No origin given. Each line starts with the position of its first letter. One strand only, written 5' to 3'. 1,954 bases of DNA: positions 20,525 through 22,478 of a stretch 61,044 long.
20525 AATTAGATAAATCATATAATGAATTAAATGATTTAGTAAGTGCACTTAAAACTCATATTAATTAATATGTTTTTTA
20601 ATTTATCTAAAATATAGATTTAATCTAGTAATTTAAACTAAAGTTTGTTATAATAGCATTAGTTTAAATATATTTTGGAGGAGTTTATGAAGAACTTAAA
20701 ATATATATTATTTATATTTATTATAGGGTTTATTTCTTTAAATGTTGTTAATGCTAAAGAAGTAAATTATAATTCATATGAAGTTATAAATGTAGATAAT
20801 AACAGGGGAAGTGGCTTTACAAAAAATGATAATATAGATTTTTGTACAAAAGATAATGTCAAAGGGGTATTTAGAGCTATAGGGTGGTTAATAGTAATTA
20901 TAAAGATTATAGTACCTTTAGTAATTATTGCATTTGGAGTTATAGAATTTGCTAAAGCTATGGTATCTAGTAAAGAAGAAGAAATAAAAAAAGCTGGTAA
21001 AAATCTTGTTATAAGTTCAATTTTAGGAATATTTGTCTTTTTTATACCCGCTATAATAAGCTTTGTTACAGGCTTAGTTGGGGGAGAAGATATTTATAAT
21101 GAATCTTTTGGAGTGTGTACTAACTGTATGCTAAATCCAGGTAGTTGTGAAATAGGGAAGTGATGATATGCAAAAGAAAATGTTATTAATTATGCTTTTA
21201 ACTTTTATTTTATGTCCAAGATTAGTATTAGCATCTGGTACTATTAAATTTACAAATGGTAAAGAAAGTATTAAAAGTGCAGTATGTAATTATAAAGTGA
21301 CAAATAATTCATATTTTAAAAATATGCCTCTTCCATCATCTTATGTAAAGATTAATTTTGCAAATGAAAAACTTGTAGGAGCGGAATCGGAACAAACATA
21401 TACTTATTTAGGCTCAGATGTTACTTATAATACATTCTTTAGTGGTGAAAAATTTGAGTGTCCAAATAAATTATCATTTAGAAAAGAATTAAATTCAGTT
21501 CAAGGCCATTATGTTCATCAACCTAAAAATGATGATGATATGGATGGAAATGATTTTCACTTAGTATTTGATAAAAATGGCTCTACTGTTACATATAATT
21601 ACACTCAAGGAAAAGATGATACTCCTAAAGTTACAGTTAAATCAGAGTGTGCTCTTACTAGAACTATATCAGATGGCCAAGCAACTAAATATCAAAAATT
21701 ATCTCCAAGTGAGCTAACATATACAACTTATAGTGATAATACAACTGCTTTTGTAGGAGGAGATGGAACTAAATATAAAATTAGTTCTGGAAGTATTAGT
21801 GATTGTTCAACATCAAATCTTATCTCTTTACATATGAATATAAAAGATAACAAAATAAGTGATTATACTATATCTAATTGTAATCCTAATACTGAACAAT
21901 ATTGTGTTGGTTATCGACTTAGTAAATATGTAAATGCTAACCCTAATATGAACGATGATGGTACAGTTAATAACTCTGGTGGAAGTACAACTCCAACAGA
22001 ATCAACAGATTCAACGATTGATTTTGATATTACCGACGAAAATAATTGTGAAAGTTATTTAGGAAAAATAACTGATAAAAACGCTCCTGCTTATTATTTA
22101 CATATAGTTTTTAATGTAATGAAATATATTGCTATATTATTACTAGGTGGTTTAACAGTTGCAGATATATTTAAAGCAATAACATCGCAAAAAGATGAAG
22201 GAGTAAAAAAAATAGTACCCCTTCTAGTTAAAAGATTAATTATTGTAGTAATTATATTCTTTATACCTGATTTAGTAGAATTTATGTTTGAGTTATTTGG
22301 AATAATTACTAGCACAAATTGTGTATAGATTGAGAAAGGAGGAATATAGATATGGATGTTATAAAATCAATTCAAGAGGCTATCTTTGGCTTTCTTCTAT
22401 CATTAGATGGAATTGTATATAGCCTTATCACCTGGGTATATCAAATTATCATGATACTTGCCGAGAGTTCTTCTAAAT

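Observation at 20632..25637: ATPase-less, T4SS-like envelope operon wedged between rluB and a rumA-type gene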

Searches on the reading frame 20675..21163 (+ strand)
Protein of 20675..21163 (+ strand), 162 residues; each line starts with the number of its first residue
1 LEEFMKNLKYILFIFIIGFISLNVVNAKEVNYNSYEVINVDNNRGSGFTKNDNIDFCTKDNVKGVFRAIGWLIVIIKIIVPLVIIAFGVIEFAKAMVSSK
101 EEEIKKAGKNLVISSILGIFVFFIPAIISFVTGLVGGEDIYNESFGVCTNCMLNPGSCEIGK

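Call 4: search_protein_families(library=pfam, proteins=[window:20675-21163:+], max_evalue=0.1)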
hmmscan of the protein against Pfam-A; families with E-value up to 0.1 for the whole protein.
window:20675-21163:+ (162 aa): 4 families
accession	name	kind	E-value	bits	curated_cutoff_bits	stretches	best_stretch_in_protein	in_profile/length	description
PF18895.5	T4SS_pilin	-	0.0047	17.4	26.6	1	65-130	5-70/71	Type IV secretion system pilin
PF04893.22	Yip1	-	0.018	15.3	28.6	1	65-151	20-103/173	Yip1 domain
PF09990.14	DUF2231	-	0.047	14.2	26.4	0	64-121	32-83/139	Predicted membrane protein (DUF2231)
PF12869.13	tRNA_anti-like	-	0.049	13.6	23.5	0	5-33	1-31/146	tRNA_anti-like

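Call 6: search_protein_families(library=ncbifam, proteins=[window:20675-21163:+], max_evalue=0.1)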
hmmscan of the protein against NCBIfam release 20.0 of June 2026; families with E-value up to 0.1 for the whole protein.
window:20675-21163:+ (162 aa): 2 families
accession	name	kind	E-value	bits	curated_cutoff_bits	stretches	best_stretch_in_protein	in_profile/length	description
NF045849.1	ICE_MMCAP2_0565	equivalog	0.00018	21.1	40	1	62-134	10-79/80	Mbov_0395 family pilin-like conjugal transfer protein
NF045889.1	ICE_Mbov_0396_TM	equivalog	0.0017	17.9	70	1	71-134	57-117/306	Mbov_0396 family ICE element transmembrane protein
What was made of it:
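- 20687..21163 (+): Gene A, 158 aa: signal peptide, short ectodomain, VirB2/T4SS_pilin-like two-helix hairpin with a Lys-rich loop, and a tail with three Cys. NCBIfam Mbov_0395 pilin-like at 1.8e-4 (call 6).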

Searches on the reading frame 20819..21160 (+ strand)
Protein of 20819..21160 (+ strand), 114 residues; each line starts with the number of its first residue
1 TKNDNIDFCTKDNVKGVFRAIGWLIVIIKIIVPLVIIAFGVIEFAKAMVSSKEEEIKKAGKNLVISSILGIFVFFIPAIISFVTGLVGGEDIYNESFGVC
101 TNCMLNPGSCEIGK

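Call 61: search_protein_families(library=pfam, alignment_id=A3, max_evalue=0.01)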
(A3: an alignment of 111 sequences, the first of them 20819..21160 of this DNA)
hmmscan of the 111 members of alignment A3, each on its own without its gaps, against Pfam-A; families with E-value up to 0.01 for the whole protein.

A. member 1, window:20819-21160:+ (114 aa): 3 families
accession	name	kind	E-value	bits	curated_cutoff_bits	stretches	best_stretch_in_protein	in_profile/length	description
PF18895.5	T4SS_pilin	-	0.002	18.6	26.6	1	16-82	4-70/71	Type IV secretion system pilin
PF04893.22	Yip1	-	0.0052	17.1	28.6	1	17-103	20-103/173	Yip1 domain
PF10318.15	7TM_GPCR_Srh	-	0.0078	15.7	26.3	1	16-96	187-265/302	Serpentine type 7TM GPCR chemoreceptor Srh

B. families by the number of members that match (of 111 scanned): 38 families (the first 25 are shown)
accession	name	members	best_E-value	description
PF18895.5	T4SS_pilin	52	5.7e-07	Type IV secretion system pilin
PF09323.15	DUF1980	31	3.2e-07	DUF1980 N-terminal domain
PF00001.26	7tm_1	18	0.00014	7 transmembrane receptor (rhodopsin family)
PF06195.18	DUF996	7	0.002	Protein of unknown function (DUF996)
PF10322.15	7TM_GPCR_Sru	6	0.00013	Serpentine type 7TM GPCR chemoreceptor Sru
PF10318.15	7TM_GPCR_Srh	6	0.00069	Serpentine type 7TM GPCR chemoreceptor Srh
PF04893.22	Yip1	6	0.0016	Yip1 domain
PF01534.23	Frizzled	5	0.0036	Frizzled/Smoothened family membrane region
PF07667.16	DUF1600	4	6.1e-05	Protein of unknown function (DUF1600)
PF11295.13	DUF3096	4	0.0011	Protein of unknown function (DUF3096)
PF10320.15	7TM_GPCR_Srsx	4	0.0024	Serpentine type 7TM GPCR chemoreceptor Srsx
PF12263.13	DUF3611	3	0.00038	Protein of unknown function (DUF3611)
PF05296.19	TAS2R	3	0.0008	Taste receptor protein (TAS2R)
PF13853.12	7tm_4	3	0.0018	Olfactory receptor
PF04531.18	Phage_holin_1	3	0.0051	Bacteriophage holin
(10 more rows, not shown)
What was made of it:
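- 20687..21163 (+): The hairpin family matches PF18895 in 52 of 111 members (call 61).
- On VirB2/TrbC/T4SS_pilin (PF18895) pilins: Across the family, 52 of 111 members match at E <= 0.01, with a best of 5.7e-7 (call 61).
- Hairpin family: PF18895 T4SS_pilin is the top Pfam family (52 of 111 members, best 5.7e-7, call 61).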

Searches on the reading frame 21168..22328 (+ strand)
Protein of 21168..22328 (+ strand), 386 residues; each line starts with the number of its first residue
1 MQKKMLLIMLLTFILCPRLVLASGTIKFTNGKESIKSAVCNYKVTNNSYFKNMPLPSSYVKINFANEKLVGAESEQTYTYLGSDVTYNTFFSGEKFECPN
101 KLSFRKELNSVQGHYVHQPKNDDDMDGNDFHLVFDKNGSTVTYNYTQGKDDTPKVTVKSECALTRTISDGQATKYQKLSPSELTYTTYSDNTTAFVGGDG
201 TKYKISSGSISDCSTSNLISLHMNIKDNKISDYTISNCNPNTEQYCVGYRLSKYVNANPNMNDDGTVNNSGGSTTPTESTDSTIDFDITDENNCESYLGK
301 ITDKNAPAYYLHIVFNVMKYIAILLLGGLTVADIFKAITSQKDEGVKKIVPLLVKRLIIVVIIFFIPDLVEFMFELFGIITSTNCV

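Call 4: search_protein_families(library=pfam, proteins=[window:21168-22328:+], max_evalue=0.1)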
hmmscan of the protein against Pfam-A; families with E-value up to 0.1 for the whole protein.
window:21168-22328:+ (386 aa): 0 families

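Call 6: search_protein_families(library=ncbifam, proteins=[window:21168-22328:+], max_evalue=0.1)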
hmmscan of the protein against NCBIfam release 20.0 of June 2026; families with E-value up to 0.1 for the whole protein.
window:21168-22328:+ (386 aa): 1 family
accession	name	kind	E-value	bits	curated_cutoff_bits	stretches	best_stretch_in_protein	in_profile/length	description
NF045848.1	MMCAP2_0566_fam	domain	0.006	15.9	90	1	312-382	55-125/322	MMCAP2_0566 family conjugal transfer protein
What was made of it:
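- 21168..22328 (+): Gene B, 386 aa: signal peptide, Cys-rich ectodomain of about 280 aa that varies between species, and the same C-terminal pilin-like hairpin. The hairpin matches MMCAP2_0566 weakly (call 6).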
